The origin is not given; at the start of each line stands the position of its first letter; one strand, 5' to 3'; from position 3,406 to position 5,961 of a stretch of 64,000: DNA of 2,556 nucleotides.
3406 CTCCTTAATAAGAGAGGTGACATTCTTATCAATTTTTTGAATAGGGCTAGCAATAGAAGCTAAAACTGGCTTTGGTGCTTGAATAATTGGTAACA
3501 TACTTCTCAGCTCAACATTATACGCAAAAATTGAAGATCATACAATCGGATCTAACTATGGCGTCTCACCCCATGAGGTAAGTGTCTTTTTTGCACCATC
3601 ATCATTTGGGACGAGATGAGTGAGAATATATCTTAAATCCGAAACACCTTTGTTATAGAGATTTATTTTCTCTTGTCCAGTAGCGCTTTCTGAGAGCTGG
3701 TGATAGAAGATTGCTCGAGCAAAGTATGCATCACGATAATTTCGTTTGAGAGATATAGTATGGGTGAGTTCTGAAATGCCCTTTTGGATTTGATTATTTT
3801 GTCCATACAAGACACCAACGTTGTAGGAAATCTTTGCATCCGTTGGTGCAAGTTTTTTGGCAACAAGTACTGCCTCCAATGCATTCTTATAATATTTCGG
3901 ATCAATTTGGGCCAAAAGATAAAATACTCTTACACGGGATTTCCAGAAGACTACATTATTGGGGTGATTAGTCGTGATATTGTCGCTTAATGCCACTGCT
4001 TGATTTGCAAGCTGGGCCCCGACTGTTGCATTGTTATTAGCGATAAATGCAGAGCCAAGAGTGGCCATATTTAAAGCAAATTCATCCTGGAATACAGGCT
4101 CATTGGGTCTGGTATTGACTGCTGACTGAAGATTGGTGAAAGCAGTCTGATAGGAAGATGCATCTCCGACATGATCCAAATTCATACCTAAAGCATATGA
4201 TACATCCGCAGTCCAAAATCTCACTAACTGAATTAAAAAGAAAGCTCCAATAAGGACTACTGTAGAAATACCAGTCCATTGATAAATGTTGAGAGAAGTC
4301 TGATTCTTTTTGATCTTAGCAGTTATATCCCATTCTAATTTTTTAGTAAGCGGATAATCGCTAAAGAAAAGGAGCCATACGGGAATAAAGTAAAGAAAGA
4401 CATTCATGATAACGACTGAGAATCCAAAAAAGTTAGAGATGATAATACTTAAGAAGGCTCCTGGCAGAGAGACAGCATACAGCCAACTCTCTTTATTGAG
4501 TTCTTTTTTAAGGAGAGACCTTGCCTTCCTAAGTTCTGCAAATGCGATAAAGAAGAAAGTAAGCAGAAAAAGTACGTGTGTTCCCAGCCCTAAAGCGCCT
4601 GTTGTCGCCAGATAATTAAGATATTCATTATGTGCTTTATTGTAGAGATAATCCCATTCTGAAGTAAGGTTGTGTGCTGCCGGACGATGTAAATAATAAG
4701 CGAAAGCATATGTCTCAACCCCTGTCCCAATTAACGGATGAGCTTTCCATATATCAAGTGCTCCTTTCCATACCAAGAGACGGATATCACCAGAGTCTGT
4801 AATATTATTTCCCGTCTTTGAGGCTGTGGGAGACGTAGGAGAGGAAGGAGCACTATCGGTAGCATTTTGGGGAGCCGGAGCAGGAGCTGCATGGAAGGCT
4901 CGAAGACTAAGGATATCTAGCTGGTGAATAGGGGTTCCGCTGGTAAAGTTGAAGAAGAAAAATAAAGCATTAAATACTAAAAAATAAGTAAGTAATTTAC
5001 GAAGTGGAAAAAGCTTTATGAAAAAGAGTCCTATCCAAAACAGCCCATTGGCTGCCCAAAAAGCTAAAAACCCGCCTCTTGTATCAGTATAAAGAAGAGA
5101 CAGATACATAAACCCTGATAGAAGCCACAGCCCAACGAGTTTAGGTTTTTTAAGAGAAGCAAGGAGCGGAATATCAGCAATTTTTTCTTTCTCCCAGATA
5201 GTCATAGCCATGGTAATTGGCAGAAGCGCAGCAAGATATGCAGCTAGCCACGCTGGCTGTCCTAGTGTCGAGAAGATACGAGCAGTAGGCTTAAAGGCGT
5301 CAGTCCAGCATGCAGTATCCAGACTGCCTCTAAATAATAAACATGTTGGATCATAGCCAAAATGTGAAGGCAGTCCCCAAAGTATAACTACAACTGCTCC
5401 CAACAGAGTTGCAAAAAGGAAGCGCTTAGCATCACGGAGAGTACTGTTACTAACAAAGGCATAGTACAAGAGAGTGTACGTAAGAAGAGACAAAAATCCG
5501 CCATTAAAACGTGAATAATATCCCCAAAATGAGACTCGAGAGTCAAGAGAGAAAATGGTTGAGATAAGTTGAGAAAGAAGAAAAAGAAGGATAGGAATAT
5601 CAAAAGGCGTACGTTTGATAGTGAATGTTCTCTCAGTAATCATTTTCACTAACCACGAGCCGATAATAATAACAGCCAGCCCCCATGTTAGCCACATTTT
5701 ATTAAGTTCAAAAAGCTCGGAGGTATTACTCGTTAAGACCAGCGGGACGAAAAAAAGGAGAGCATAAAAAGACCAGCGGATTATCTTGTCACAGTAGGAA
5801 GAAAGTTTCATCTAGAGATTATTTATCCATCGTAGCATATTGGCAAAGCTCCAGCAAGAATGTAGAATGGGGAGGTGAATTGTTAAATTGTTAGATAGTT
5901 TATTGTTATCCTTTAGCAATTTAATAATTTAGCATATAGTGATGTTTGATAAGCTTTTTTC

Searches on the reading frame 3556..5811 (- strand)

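Call 67: search_protein_families(library=pfam, proteins=[window:3556-5811:-], max_evalue=0.001)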
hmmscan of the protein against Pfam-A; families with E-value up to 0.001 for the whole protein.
window:3556-5811:- (751 aa): 1 family
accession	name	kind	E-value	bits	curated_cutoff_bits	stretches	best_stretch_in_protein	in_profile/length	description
PF04932.20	Wzy_C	-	8.2e-17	61.8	31.7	1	234-409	5-145/149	O-Antigen ligase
